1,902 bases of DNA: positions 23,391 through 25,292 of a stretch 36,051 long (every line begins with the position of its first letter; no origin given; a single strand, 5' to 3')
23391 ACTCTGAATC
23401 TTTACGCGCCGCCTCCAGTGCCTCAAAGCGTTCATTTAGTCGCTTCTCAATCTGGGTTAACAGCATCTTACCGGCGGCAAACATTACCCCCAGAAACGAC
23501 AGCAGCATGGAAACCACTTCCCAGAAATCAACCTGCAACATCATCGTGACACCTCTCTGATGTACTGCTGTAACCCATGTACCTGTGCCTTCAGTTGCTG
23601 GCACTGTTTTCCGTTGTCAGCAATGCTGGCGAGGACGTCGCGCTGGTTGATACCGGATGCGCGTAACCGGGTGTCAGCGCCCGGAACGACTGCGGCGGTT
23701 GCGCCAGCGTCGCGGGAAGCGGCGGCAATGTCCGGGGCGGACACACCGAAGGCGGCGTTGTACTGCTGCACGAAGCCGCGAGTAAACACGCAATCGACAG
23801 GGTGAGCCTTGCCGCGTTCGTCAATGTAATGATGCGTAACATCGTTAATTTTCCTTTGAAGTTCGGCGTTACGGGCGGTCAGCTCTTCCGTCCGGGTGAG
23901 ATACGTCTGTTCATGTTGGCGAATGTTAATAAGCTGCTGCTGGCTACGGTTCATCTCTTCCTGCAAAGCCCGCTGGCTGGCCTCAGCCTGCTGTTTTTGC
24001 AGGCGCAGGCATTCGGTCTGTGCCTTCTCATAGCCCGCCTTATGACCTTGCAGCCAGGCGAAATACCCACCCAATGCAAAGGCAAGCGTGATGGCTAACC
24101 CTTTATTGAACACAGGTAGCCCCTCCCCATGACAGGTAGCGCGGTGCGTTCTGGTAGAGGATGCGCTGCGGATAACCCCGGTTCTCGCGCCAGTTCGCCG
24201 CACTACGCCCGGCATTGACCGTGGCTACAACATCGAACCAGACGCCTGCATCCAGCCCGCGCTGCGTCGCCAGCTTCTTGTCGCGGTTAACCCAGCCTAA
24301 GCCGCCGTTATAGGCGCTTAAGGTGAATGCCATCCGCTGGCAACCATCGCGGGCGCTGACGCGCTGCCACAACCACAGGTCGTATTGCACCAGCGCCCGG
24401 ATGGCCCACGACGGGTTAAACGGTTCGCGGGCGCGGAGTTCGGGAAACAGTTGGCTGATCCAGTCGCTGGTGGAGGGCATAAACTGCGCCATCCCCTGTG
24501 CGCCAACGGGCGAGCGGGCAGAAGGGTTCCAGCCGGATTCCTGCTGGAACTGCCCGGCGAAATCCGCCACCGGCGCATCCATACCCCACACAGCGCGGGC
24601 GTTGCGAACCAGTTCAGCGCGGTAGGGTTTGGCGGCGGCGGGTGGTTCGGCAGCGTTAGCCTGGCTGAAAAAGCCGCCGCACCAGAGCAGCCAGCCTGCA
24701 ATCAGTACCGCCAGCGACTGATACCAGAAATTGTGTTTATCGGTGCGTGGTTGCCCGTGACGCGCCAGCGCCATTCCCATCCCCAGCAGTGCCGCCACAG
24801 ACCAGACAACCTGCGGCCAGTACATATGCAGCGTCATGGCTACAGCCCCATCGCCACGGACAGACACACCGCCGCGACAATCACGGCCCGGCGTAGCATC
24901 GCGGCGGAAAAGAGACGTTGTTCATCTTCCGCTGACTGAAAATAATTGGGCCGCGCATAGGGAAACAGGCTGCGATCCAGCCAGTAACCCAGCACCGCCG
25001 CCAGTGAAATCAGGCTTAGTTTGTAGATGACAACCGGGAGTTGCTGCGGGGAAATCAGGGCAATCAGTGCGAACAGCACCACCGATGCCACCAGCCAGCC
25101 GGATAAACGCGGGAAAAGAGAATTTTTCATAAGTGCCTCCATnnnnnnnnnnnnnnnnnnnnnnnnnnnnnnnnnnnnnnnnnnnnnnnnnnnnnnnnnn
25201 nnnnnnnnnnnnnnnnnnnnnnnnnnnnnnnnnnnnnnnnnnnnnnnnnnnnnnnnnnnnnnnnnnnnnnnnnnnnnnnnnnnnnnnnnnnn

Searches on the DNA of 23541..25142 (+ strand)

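Call 49: search_dna_similar(query=window:23541-25142:+, collection=ecoli_genomes, mode=distant, rows=spread, max_rows=30)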
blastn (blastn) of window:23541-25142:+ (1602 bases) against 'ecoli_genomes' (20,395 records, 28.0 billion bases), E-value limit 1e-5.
Records with a match: 822; places in all: 907; records where one place covers at least 80% of the query: 2.
Genomes with a match: 822 of 5426; with a place that covers at least 80% of the query: 2. Places per genome that has any: lowest 1, median 1, highest 3. On chromosomes: 906 places; on plasmids: 1.
Best place of each record, by identity: >=99% 2; 60-80% 820.
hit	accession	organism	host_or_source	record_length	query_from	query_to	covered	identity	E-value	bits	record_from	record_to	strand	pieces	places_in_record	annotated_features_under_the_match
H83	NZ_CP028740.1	Escherichia coli strain A35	Rattus lutreola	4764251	1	1602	100%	100.0%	0e+0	2890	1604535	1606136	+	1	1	transglycosylase SLT domain-containing protein | hypothetical protein (x2) | putative holin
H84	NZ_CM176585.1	Escherichia coli strain cS51a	Homo sapiens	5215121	72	1561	64%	70.7%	1e-84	482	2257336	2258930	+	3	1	transglycosylase SLT domain-containing protein | lysis system spanin subunit | putative holin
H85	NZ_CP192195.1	Escherichia coli strain DSM 101139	clinical sample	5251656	72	1561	59%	70.8%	2e-76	458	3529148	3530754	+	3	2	transglycosylase SLT domain-containing protein | hypothetical protein | putative holin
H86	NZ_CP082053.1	Escherichia coli strain MS20677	Homo sapiens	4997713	72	1561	59%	70.7%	7e-75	453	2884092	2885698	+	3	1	transglycosylase SLT domain-containing protein | hypothetical protein | putative holin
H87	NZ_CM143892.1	Escherichia coli strain E21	Homo sapiens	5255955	72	1561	59%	70.7%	7e-75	453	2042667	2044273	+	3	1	transglycosylase SLT domain-containing protein | lipoprotein | putative holin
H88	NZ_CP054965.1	Escherichia coli strain STIN_95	Shatin WWTPs_95 WWTPs influent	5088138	72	1561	58%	71.0%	2e-76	464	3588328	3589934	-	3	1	transglycosylase SLT domain-containing protein | hypothetical protein | putative holin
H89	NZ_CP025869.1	Escherichia coli strain 503829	Homo sapiens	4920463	206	1561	55%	72.5%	1e-83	480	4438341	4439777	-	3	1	transglycosylase SLT domain-containing protein | hypothetical protein | putative holin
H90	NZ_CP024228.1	Escherichia coli O25:NM strain 2014EL-1343-2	missing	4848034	206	1561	52%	72.4%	2e-76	451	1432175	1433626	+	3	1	transglycosylase SLT domain-containing protein | hypothetical protein | putative holin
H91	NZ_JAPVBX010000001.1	Escherichia coli strain KE21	Homo sapiens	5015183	206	1561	52%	72.4%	2e-76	451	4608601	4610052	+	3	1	transglycosylase SLT domain-containing protein | hypothetical protein | putative holin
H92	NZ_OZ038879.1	Escherichia coli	-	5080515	206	1561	52%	72.4%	2e-76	451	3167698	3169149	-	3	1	transglycosylase SLT domain-containing protein | hypothetical protein | putative holin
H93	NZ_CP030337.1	Escherichia coli strain AR_451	missing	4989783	206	1561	51%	72.9%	2e-76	460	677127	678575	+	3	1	transglycosylase SLT domain-containing protein | hypothetical protein | putative holin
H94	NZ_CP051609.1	Escherichia coli O25b:H4-ST131 strain 2019_APHA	Pig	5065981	206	1561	51%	72.9%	2e-76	460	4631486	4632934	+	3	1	transglycosylase SLT domain-containing protein | hypothetical protein | putative holin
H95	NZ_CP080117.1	Escherichia coli strain OV24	wastewater treatment plant effluent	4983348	206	1561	51%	72.9%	2e-76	460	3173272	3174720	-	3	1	transglycosylase SLT domain-containing protein | hypothetical protein | putative holin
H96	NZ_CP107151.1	Escherichia coli strain R13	human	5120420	206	1561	51%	72.9%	2e-76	460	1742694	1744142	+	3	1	transglycosylase SLT domain-containing protein | hypothetical protein | putative holin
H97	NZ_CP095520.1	Escherichia coli strain GN04171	Homo sapiens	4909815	206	1561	51%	72.9%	2e-76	460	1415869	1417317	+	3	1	transglycosylase SLT domain-containing protein | hypothetical protein | putative holin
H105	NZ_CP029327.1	Escherichia coli strain A37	Notomys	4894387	563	1591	51%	71.1%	2e-55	368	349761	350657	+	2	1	lytic transglycosylase domain-containing protein | putative holin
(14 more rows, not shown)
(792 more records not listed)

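Call 51: get_annotated_region(hit=H93, flank=6000)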
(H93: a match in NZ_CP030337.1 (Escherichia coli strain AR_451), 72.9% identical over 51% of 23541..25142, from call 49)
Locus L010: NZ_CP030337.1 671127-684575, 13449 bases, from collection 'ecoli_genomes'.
description: Escherichia coli strain AR_451 chromosome, complete genome
organism: Escherichia coli strain AR_451 (NCBI taxid 562)
replicon: chromosome; assembly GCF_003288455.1
host: missing; source: missing; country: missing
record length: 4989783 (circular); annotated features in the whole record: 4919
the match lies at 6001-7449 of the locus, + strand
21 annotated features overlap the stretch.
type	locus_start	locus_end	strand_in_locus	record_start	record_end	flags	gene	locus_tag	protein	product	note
CDS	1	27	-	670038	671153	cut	-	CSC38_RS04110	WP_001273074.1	hypothetical protein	-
CDS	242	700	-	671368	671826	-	-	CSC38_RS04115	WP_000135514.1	phage virion morphogenesis protein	-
CDS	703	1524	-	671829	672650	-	-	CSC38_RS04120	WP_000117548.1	phage head morphogenesis protein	-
CDS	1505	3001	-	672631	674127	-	-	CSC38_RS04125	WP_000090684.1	DUF935 domain-containing protein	-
CDS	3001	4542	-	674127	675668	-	-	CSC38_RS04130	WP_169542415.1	hypothetical protein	-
CDS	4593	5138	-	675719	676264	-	-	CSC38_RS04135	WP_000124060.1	DUF3486 family protein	-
CDS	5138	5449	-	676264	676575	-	-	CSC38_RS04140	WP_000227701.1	hypothetical protein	-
CDS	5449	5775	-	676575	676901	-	-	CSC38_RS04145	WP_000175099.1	hypothetical protein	-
CDS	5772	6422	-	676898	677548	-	-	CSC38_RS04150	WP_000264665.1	hypothetical protein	-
CDS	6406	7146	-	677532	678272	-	-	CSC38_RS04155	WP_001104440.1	transglycosylase SLT domain-containing protein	-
CDS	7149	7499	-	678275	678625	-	-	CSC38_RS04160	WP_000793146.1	putative holin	-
CDS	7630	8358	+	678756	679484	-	-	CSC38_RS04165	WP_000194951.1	hypothetical protein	-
CDS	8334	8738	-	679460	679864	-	-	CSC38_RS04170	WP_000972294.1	hypothetical protein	-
CDS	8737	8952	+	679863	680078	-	-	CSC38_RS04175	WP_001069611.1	hypothetical protein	-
CDS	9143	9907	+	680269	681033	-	-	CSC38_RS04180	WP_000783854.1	DNA adenine methylase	-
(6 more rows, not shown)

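Call 52: get_annotated_region(hit=H105, flank=6000)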
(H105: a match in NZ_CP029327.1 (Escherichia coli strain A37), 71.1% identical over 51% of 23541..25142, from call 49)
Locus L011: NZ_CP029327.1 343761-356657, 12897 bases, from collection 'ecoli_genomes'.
description: Escherichia coli strain A37 chromosome, complete genome
organism: Escherichia coli strain A37 (NCBI taxid 562)
replicon: chromosome; assembly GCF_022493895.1
host: Notomys; source: feces; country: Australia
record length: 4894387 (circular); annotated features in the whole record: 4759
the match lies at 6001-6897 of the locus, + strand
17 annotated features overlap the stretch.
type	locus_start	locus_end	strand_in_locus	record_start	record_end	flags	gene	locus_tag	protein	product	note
CDS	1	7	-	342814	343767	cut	-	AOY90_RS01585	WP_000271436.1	phage tail protein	-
CDS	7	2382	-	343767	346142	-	-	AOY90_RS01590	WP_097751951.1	phage tail tape measure protein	-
CDS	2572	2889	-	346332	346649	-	-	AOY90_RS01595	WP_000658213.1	phage tail assembly protein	-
CDS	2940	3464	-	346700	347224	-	-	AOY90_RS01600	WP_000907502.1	phage major tail tube protein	-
CDS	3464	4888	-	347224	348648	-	-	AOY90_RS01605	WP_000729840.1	phage tail sheath subtilisin-like domain-containing protein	-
CDS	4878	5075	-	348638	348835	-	-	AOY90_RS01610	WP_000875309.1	hypothetical protein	-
CDS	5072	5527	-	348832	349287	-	-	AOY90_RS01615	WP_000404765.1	Gp37 family protein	-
CDS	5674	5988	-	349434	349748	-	-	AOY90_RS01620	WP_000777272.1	membrane protein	-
CDS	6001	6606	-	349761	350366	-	-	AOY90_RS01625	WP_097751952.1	lytic transglycosylase domain-containing protein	-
CDS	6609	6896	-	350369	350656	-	-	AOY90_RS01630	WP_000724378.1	putative holin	-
CDS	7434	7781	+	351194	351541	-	-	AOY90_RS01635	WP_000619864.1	Mor transcription activator family protein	-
CDS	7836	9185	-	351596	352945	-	lysC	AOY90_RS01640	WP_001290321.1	lysine-sensitive aspartokinase 3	-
riboswitch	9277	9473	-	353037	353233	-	-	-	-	riboswitch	Lysine riboswitch is most abundant in Firmicutes and Gammaproteobacteria where they are found upstream of a number of ...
CDS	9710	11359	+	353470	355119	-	pgi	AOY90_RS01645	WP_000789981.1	glucose-6-phosphate isomerase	-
CDS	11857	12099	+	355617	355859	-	yjbE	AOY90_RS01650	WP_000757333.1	exopolysaccharide production protein YjbE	-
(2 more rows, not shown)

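Call 53: get_annotated_region(hit=H85, flank=6000)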
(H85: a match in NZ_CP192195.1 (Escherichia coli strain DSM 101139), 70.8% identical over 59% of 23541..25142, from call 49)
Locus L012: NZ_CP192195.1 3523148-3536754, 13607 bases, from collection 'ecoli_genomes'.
description: Escherichia coli strain DSM 101139 chromosome, complete genome
organism: Escherichia coli strain DSM 101139 (NCBI taxid 562)
replicon: chromosome; assembly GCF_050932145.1
host: -; source: clinical sample; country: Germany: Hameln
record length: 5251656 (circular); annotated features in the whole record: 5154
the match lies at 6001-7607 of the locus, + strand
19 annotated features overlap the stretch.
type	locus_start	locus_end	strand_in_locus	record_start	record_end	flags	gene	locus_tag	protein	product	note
CDS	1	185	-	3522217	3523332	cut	-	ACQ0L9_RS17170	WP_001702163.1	hypothetical protein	-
CDS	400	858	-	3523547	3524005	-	-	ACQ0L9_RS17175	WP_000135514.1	phage virion morphogenesis protein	-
CDS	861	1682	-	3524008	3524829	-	-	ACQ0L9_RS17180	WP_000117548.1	phage head morphogenesis protein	-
CDS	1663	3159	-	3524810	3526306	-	-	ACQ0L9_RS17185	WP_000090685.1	DUF935 domain-containing protein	-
CDS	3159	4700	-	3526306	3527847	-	-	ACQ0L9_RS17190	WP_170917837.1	hypothetical protein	-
CDS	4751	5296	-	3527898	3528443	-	-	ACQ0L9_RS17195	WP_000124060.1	DUF3486 family protein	-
CDS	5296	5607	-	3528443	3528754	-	-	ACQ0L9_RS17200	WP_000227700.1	hypothetical protein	-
CDS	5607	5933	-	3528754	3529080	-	-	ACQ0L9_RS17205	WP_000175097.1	membrane protein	-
CDS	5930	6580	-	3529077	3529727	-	-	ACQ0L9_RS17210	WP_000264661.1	hypothetical protein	-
CDS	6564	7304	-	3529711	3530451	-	-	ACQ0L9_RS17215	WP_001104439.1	transglycosylase SLT domain-containing protein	-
CDS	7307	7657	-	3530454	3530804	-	-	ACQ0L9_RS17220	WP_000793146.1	putative holin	-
CDS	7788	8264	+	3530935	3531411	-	-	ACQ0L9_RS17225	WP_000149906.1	ABC transporter ATPase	-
CDS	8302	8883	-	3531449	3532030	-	-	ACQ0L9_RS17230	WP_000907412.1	hypothetical protein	-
CDS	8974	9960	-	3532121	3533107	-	-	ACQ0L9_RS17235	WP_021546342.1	hypothetical protein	-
CDS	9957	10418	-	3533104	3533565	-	-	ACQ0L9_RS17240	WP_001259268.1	helix-turn-helix domain-containing protein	-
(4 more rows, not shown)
